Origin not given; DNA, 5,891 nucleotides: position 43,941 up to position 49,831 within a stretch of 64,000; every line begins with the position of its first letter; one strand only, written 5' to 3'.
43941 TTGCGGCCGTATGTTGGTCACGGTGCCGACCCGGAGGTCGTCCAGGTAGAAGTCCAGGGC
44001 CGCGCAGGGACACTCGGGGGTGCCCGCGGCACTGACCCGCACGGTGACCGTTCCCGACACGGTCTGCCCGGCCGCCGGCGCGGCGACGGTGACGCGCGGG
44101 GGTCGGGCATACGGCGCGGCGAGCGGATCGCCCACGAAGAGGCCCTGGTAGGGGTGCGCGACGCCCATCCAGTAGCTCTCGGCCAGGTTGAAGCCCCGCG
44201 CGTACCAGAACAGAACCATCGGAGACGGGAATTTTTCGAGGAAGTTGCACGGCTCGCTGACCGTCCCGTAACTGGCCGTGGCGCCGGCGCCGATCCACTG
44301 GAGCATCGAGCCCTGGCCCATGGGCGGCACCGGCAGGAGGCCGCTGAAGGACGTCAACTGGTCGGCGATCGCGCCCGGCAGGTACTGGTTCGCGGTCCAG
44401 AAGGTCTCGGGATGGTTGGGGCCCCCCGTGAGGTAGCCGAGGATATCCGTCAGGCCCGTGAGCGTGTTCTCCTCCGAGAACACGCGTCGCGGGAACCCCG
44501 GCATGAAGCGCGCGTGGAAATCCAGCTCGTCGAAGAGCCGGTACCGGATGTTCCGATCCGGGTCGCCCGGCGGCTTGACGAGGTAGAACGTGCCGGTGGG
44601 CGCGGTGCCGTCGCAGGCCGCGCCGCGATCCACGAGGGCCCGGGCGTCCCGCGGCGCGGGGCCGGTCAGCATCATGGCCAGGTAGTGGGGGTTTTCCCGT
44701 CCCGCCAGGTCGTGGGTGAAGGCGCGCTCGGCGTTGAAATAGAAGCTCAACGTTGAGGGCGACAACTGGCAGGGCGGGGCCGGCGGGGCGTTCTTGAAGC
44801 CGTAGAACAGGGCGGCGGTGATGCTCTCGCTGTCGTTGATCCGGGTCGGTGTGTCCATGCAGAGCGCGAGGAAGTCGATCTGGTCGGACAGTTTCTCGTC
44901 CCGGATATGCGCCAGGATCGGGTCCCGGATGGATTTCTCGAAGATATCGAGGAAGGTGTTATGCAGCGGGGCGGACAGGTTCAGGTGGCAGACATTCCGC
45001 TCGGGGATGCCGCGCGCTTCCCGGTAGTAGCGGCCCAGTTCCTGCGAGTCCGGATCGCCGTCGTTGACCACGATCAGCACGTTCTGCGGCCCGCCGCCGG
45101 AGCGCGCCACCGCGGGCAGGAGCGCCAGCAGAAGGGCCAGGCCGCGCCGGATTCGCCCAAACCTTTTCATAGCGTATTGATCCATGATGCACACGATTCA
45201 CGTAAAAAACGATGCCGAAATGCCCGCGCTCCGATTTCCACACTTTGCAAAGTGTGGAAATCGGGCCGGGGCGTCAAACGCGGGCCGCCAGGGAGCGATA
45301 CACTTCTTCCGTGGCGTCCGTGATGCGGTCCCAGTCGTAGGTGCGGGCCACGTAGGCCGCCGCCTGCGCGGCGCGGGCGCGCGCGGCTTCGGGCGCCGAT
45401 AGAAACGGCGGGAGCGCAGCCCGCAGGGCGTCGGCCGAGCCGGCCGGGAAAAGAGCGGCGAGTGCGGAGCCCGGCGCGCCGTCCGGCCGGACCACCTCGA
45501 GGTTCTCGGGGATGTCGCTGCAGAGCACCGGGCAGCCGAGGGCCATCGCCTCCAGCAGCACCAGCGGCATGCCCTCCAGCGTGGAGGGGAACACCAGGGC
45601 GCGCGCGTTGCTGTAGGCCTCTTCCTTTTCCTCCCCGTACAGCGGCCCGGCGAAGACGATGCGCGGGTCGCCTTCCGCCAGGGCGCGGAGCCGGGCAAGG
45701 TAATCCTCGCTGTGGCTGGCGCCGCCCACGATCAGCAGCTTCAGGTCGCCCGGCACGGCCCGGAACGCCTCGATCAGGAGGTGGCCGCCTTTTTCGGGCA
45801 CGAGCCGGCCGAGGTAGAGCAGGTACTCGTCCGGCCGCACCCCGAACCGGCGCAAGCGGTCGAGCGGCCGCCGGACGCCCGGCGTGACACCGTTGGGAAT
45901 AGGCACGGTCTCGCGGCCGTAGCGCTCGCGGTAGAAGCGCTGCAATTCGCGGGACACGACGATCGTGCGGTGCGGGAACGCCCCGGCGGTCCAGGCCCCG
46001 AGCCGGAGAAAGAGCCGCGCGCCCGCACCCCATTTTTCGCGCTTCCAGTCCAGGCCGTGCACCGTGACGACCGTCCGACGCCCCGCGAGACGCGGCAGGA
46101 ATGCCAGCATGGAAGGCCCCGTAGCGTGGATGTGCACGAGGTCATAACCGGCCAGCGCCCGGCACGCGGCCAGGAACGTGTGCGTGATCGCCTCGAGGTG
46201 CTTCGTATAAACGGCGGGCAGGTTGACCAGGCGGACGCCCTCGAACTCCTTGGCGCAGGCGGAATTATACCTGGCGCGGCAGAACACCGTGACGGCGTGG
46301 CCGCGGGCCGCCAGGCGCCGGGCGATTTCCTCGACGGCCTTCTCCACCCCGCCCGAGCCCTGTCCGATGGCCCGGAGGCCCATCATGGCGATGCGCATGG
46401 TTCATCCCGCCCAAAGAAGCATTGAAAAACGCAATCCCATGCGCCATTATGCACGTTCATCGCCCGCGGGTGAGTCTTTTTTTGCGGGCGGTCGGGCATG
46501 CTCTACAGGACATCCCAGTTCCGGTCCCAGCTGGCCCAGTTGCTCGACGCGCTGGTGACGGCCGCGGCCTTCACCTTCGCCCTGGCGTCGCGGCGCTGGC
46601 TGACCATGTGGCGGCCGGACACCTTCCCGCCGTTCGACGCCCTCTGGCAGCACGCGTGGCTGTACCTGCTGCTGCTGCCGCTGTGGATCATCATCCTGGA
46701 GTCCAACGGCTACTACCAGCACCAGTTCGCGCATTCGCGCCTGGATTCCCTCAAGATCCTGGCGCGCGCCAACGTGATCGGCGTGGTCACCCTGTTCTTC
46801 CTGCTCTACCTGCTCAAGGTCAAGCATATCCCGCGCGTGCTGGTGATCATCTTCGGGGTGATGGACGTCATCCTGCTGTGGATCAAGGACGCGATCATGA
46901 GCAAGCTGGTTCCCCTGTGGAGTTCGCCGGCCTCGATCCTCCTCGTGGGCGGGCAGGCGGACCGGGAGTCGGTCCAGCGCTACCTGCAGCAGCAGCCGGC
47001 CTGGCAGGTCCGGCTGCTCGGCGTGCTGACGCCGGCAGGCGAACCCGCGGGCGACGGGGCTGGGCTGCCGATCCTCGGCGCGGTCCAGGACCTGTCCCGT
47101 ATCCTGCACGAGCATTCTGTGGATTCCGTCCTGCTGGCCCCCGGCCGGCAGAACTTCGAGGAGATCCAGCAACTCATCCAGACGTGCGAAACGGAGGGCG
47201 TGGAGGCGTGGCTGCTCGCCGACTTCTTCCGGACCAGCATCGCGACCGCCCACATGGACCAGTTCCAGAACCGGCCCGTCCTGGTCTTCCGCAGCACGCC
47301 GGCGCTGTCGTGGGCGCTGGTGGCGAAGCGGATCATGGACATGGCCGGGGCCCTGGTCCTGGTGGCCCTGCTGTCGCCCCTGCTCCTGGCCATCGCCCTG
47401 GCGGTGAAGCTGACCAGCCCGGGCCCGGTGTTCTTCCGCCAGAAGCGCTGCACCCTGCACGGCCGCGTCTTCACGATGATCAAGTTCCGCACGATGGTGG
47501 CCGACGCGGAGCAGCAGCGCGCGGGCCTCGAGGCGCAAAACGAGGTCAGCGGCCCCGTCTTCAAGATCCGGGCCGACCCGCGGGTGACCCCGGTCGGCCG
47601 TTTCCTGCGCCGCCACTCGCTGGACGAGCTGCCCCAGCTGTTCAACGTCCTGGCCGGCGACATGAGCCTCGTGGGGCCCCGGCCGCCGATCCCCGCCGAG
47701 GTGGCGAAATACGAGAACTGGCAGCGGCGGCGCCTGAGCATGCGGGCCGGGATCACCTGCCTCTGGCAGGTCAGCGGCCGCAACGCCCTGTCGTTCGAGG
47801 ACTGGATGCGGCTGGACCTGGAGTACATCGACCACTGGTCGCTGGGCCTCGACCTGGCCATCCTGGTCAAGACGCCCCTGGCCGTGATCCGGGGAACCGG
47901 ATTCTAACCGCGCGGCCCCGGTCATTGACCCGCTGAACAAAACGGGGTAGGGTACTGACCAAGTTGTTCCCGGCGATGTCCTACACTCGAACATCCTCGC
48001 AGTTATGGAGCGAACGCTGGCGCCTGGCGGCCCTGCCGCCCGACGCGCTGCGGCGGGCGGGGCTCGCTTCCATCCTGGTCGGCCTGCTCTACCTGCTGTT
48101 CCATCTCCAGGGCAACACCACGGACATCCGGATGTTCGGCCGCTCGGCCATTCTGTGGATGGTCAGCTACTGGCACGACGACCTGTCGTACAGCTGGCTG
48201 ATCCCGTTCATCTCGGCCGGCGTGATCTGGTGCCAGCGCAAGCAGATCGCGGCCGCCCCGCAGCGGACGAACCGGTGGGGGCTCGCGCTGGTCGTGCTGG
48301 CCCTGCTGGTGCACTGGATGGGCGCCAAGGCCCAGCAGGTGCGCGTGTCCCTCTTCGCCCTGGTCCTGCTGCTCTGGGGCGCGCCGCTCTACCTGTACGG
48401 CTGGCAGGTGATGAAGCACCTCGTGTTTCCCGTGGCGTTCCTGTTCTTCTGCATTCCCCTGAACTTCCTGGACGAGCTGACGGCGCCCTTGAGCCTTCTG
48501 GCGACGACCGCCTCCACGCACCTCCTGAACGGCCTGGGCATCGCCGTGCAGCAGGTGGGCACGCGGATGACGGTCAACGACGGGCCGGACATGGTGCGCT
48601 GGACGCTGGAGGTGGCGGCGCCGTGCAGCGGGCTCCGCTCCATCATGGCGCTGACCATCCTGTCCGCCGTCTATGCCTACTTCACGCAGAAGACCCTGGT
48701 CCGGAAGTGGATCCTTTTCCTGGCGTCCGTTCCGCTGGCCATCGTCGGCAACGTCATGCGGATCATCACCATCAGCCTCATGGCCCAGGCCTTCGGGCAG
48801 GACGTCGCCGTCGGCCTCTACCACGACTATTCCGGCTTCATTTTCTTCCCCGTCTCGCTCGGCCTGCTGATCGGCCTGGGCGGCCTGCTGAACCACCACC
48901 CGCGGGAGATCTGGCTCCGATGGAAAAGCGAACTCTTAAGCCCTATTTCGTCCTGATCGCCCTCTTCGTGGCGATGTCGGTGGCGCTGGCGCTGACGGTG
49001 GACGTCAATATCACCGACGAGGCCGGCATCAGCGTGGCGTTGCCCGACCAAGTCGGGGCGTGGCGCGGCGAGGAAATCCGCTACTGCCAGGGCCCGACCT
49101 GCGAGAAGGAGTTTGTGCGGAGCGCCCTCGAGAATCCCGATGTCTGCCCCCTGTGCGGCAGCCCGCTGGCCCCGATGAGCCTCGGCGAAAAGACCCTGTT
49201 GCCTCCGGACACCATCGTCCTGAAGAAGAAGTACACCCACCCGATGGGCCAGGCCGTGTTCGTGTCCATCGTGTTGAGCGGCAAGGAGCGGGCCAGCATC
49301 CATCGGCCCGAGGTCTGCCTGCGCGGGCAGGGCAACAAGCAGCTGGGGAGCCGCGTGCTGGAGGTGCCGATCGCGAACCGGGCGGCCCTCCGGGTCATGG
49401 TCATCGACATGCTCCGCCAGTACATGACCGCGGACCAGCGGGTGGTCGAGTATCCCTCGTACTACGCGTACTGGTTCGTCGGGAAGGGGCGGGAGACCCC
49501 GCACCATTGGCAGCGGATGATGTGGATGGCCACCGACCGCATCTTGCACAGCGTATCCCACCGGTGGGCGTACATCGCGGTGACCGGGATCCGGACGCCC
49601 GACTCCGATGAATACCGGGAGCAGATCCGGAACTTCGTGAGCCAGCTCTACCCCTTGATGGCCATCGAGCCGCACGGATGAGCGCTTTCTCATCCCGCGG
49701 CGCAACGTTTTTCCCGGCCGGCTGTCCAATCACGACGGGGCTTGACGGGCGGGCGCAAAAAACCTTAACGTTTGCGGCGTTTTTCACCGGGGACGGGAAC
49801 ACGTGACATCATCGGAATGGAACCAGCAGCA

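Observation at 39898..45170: Tandem paralogous giant secreted proteins sharing an uncharacterised conserved N-terminal domain, next to the exosortase/EPS genes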

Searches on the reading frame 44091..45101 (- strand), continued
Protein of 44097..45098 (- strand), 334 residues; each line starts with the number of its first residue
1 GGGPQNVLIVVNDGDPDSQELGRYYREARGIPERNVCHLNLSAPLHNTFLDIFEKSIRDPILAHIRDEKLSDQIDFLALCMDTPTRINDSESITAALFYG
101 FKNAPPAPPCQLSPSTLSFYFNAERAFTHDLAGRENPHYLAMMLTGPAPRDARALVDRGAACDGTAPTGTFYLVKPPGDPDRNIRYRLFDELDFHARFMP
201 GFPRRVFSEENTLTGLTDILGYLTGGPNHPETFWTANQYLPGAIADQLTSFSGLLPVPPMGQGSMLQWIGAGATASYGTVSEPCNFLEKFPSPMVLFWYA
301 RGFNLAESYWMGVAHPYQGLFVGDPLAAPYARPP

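Call 58: search_protein_families(library=pfam, proteins=[P0350, P0332, P0309, P0361, P0357, P0314, P0329, P0310, P0324, P0342], max_evalue=0.01)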
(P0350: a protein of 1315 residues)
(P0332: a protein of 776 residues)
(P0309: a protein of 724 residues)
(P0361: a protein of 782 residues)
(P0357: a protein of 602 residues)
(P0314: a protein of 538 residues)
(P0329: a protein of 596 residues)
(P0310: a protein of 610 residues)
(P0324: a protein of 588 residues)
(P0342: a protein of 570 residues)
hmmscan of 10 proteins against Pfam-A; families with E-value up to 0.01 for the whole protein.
P0350 (1315 aa): 1 family
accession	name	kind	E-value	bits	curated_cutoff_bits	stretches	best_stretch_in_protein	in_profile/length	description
PF01471.23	PG_binding_1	-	0.0026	18.3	23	1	30-78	1-41/57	Putative peptidoglycan binding domain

P0332 (776 aa): 7 families
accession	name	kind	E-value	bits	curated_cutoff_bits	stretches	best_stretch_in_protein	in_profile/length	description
PF13927.12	Ig_3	-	3.6e-24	85.5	30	3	377-443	2-78/78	Immunoglobulin domain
PF07679.22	I-set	-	8.6e-18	64.6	23.7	2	385-456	9-90/90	Immunoglobulin I-set domain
PF13895.12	Ig_2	-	3e-14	53.4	27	1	404-449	28-72/79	Immunoglobulin domain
PF06832.18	BiPBP_C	-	2.1e-07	31.2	26.8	0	199-276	10-87/90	Penicillin-Binding Protein C-terminus Family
PF07686.23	V-set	-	2.1e-06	28.3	26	0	416-456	67-108/109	Immunoglobulin V-set domain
PF19081.6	Ig_7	-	1.2e-05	26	27.3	1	38-96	11-69/84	Ig-like domain CHU_C associated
PF00047.31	ig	-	0.00062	20.5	21.8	0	391-448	8-77/81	Immunoglobulin domain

P0309 (724 aa): 3 families
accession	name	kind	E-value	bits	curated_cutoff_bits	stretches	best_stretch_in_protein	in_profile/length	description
PF17963.7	Big_9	-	2.6e-54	182.5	23.6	3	133-221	1-89/89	Bacterial Ig domain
PF17803.7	Cadherin_4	-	2.6e-35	121.2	25.1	2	123-179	1-60/71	Bacterial cadherin-like domain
PF17892.7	Cadherin_5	-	8.7e-30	102.9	26.5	2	133-223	2-98/98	Cadherin-like domain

P0361 (782 aa): 0 families

P0357 (602 aa): 2 families
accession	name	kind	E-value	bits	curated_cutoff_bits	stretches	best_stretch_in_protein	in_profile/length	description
PF05345.18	He_PIG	-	8.2e-21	74.7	24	3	199-275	17-95/96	Putative Ig domain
PF03128.19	CXCXC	-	0.0039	17.9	15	0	59-66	2-9/13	CXCXC repeat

P0314 (538 aa): 3 families
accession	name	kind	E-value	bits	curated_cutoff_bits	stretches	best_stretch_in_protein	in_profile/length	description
PF17963.7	Big_9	-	1e-13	52.4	23.6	1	38-122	1-88/89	Bacterial Ig domain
PF17803.7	Cadherin_4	-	0.00013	22.9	25.1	1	35-86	8-64/71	Bacterial cadherin-like domain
PF17892.7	Cadherin_5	-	0.00029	21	26.5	1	67-124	38-97/98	Cadherin-like domain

P0329 (596 aa): 1 family
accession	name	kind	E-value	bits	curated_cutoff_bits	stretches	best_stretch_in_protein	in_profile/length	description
PF17963.7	Big_9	-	3.4e-07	31.5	23.6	1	117-192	9-89/89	Bacterial Ig domain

P0310 (610 aa): 4 families
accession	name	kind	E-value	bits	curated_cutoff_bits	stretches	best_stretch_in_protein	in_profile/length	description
PF00041.27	fn3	-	2.1e-07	31.5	25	1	520-592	12-83/84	Fibronectin type III domain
PF16841.11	CBM60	-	1.1e-06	29.5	28.2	1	32-127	2-84/91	Ca-dependent carbohydrate-binding module xylan-binding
PF18370.7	RGI_lyase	-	0.00062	20.5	27.8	1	528-579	23-73/86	Rhamnogalacturonan I lyases beta-sheet domain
PF16656.11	Pur_ac_phosph_N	-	0.0075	17.2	30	0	522-594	13-93/93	Purple acid Phosphatase, N-terminal domain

P0324 (588 aa): 2 families
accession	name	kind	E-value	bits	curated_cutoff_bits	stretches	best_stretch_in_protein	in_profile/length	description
PF18370.7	RGI_lyase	-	0.0024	18.6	27.8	1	502-569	17-84/86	Rhamnogalacturonan I lyases beta-sheet domain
PF21364.3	EGF_FBN_1st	-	0.0067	16.4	26.7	0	254-269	8-21/22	Fibrillin, first EGF domain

P0342 (570 aa): 2 families
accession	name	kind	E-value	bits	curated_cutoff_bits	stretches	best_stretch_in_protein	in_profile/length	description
PF17963.7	Big_9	-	1.3e-13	52.1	23.6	1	75-157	3-89/89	Bacterial Ig domain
PF17892.7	Cadherin_5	-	5.5e-09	36.2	26.5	1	76-158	5-97/98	Cadherin-like domain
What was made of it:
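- Fusion partners are extracellular Ig, cadherin or fn3 modules (call 58). One relative is fused to CBM60 (call 58).
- Tried and rejected: The ten I checked are Ig, cadherin, He_PIG or fn3 modules, plus one CBM60 (call 58).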

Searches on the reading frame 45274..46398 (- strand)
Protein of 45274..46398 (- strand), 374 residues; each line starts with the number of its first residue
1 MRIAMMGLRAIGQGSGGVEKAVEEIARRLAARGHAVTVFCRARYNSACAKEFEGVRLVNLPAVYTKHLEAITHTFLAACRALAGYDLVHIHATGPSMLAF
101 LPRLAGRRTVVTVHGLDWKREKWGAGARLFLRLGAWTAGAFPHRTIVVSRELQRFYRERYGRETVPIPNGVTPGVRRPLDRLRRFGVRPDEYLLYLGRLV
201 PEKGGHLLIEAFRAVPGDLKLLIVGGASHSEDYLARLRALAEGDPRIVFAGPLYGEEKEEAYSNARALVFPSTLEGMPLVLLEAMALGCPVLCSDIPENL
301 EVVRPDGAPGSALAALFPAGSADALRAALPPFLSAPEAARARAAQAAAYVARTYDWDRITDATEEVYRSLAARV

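Call 7: search_protein_families(library=ncbifam, proteins=[window:45274-46398:-], max_evalue=0.001)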
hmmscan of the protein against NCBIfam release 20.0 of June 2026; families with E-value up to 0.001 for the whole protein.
window:45274-46398:- (374 aa): 27 families (the best 25 are shown)
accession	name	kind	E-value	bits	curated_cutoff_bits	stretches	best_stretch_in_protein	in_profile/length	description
TIGR04047.1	MSMEG_0565_glyc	hypoth_equivalog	1.5e-26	93.3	259.85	1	15-368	12-372/373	MSMEG_0565 family glycosyltransferase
TIGR02149.1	glgA_Coryne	subfamily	1.3e-20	73.9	302.4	1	16-370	16-390/391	glycogen synthase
TIGR03449.1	mycothiol_MshA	equivalog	5.9e-20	71.5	462.5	1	172-370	203-403/406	D-inositol-3-phosphate glycosyltransferase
NF041010.1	glycosy_Agl16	equivalog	3.7e-15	55.6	575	1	188-370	177-351/352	glycosylation protein Agl16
TIGR04063.1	stp3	hypoth_equivalog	6e-15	55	442.05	1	183-371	206-396/397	TIGR04063 family PEP-CTERM/XrtA system glycosyltransferase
NF012028.0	PRK15484.1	subfamily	1.7e-14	53.7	618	1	145-368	143-376/380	lipopolysaccharide N-acetylglucosaminyltransferase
NF047684.1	TeichurnBiosyTuaC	equivalog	2.7e-14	52.9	550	1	143-297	166-322/391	teichuronic acid biosynthesis protein TuaC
TIGR03088.1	stp2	hypoth_equivalog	3.1e-14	52.8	409.05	1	16-369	14-372/374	TIGR03088 family PEP-CTERM/XrtA system glycosyltransferase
NF038295.1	EPS_HpsP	equivalog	4.1e-14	52.4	550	1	158-370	170-387/388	hormogonium polysaccharide biosynthesis glycosyltransferase HpsP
NF038229.1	Glyco4_Geo_Pelo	equivalog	7.2e-14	51.5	400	1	108-369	81-335/338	GPMC system family 4 glycosyltransferase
TIGR04348.1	TIGR04348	equivalog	6.6e-12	45.1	300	1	195-329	142-271/310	selenoneine biosynthesis selenosugar synthase SenB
NF041876.1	EPS_EpsE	equivalog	1.2e-11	44.5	400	1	83-358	112-384/389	exopolysaccharide biosynthesis GT4 family glycosyltransferase EpsE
NF046071.1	B1-4RhmsylTfaseCps2T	equivalog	2.2e-11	43.2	500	1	9-367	10-384/384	beta 1-4 rhamnosyltransferase Cps2T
NF053787.1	GlcN_PG_synth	equivalog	2.7e-11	42.9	480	1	183-370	189-359/361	N-acetylglucosaminyl phosphatidylglycerol synthase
TIGR04157.1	glyco_rSAM_CFB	subfamily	3.7e-09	36.1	400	1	184-295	220-331/406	TIGR04157 family glycosyltransferase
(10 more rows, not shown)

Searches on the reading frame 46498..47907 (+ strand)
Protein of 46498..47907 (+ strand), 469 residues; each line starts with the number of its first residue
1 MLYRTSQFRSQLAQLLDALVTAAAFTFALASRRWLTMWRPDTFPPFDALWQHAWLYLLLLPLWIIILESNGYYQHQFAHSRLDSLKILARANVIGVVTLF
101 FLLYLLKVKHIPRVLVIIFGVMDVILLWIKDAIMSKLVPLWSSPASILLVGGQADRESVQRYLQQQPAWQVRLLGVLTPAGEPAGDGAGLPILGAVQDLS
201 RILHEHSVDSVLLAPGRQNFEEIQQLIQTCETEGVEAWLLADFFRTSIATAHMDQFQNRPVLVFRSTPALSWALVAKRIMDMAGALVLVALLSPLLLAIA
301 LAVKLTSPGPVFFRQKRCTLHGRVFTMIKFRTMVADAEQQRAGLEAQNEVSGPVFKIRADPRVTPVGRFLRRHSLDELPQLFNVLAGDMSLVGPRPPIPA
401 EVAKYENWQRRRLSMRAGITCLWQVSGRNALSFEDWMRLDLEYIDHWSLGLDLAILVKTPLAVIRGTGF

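Call 7: search_protein_families(library=ncbifam, proteins=[window:46498-47907:+], max_evalue=0.001)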
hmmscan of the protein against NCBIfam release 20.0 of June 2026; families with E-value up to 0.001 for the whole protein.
window:46498-47907:+ (469 aa): 10 families
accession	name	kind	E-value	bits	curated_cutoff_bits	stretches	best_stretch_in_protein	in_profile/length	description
TIGR03025.1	EPS_sugtrans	subfamily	2.5e-123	412.6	295.55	1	16-468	2-443/445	exopolysaccharide biosynthesis polyprenyl glycosylphosphotransferase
NF041877.1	EPS_EpsZ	equivalog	1.6e-103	346.8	800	1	53-468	41-457/459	exopolysaccharide biosynthesis polyisoprenyl-phosphate hexose-1-phosphate transferase EpsZ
TIGR03023.1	WcaJ_sugtrans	equivalog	5e-101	339.2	410.75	1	16-466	2-449/453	undecaprenyl-phosphate glucose phosphotransferase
TIGR03022.1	WbaP_sugtrans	subfamily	2e-82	277.9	403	1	16-468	4-454/456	undecaprenyl-phosphate galactose phosphotransferase WbaP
TIGR03013.1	EpsB_2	subfamily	7.7e-60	203.2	393.35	1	62-467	41-440/443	TIGR03013 family XrtA/PEP-CTERM system glycosyltransferase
NF052601.1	undeca_RfbP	equivalog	7.7e-60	202.2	330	1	273-463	41-235/244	undecaprenyl-phosphate galactose phosphotransferase family protein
NF007518.0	PRK10124.1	equivalog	1.7e-46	158.9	684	1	148-459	148-453/464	undecaprenyl-phosphate glucose phosphotransferase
NF011751.0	PRK15204.1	equivalog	2.4e-42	145.2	907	1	274-467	277-473/476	undecaprenyl-phosphate galactose phosphotransferase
NF050817.1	PolSacchBiosHfsE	equivalog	1.5e-38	132.7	750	1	168-459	162-455/467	polysaccharide biosynthesis protein HfsE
NF045514.1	glycotran_HepC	equivalog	4.6e-28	98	140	1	272-396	112-211/220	heterocyst development glycosyltransferase HepC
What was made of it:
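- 46498..47907 (+): EPS priming polyprenyl glycosylphosphotransferase (TIGR03025), first gene of the divergent operon. 412.6 bits against a cut-off of 295.55 (call 7)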

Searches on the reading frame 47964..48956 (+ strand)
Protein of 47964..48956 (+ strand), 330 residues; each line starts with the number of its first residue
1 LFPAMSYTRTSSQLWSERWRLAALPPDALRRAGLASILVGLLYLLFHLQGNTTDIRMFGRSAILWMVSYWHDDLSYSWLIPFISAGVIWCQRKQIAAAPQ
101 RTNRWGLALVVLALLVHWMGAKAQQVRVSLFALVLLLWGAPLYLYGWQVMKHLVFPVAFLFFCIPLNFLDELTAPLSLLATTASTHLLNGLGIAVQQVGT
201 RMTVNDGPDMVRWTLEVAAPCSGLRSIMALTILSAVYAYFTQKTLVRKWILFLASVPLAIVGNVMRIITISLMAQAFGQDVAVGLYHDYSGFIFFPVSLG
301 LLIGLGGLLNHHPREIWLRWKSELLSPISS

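Call 7: search_protein_families(library=ncbifam, proteins=[window:47964-48956:+], max_evalue=0.001)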
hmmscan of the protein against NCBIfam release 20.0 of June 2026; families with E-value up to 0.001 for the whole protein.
window:47964-48956:+ (330 aa): 15 families
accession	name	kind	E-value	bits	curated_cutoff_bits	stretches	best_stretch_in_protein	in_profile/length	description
TIGR02602.1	8TM_EpsH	subfamily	1.1e-47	162.6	105.55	1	69-308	5-239/241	exosortase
TIGR03109.2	exosort_XrtA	exception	5.3e-46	157.2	208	1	63-308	18-258/261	exosortase A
TIGR04152.1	exosort_VPLPA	exception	4.3e-42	144.8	400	1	70-310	6-243/486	VPLPA-CTERM-specific exosortase XrtD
NF038142.1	exosort_XrtW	exception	5.3e-39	133.9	425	1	61-311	18-267/494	exosortase W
NF035943.2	exosort_XrtV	exception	4.8e-36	124.4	313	1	86-310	45-267/270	exosortase V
TIGR03113.1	exosort_XrtB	exception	1.5e-23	83.8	275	1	72-310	27-265/268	exosortase B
TIGR04178.1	exo_archaeo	signature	2.1e-20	72.8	23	1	215-306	1-92/97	exosortase/archaeosortase family protein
TIGR04151.1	exosort_VPDSG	exception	4.5e-19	69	300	1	58-305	41-295/306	VPDSG-CTERM-specific exosortase XrtC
TIGR03762.1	archaeo_artC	exception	1.8e-10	41.1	100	1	149-297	120-262/274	archaeosortase C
TIGR03763.1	cyanoexo_CrtA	exception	7.9e-08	32.1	150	1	73-300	31-249/260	cyanoexosortase A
NF033770.1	exosort_XrtT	exception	1.7e-07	30.2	250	1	62-295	15-253/472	exosortase T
NF033464.1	cyanoexo_CrtC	exception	4.3e-07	29.8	225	1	84-280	47-246/278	cyanoexosortase C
TIGR04124.1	archaeo_artE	exception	1.7e-05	24.9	95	1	213-297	61-138/153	archaeosortase family protein ArtE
NF050190.1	exosort_XrtZ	exception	8.2e-05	21.3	475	1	174-294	22-135/460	exosortase Z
NF033767.0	exosort_XrtS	exception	0.00037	20.5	145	1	214-298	60-143/155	exosortase S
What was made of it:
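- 47964..48956 (+): Exosortase (TIGR02602). XrtA-like, but below the XrtA cut-off. 162.6 bits against a cut-off of 105.55 (call 7).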

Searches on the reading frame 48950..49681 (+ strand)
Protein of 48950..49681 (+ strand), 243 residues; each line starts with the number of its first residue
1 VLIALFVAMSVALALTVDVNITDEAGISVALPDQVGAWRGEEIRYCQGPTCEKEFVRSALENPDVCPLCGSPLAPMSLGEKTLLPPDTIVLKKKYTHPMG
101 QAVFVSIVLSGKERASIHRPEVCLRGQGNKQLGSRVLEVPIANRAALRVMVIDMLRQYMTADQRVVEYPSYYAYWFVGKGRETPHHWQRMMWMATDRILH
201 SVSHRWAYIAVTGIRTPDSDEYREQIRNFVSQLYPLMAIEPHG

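Call 7: search_protein_families(library=ncbifam, proteins=[window:48950-49681:+], max_evalue=0.001)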
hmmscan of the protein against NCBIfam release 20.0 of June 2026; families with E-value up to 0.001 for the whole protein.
window:48950-49681:+ (243 aa): 4 families
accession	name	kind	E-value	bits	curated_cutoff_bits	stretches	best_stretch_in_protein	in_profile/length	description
TIGR02914.1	EpsI_fam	equivalog_domain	5.7e-09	35.7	42.8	1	89-237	30-170/174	exosortase C-terminal domain/associated protein EpsI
NF045609.1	EpsI_type_B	exception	3e-08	33.3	220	1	90-233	73-206/221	exosortase-associated protein EpsI, B-type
NF045608.2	EpsI_type_V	exception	3.1e-06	26.7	228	1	91-235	71-206/218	exosortase-associated protein EpsI, V-type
TIGR04152.1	exosort_VPLPA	exception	1.6e-05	24.2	400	1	103-236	355-480/486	VPLPA-CTERM-specific exosortase XrtD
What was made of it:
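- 48920..49681 (+): EpsI-family exosortase-associated protein. TIGR02914 at E = 5.7e-9, below its cut-off (call 7).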
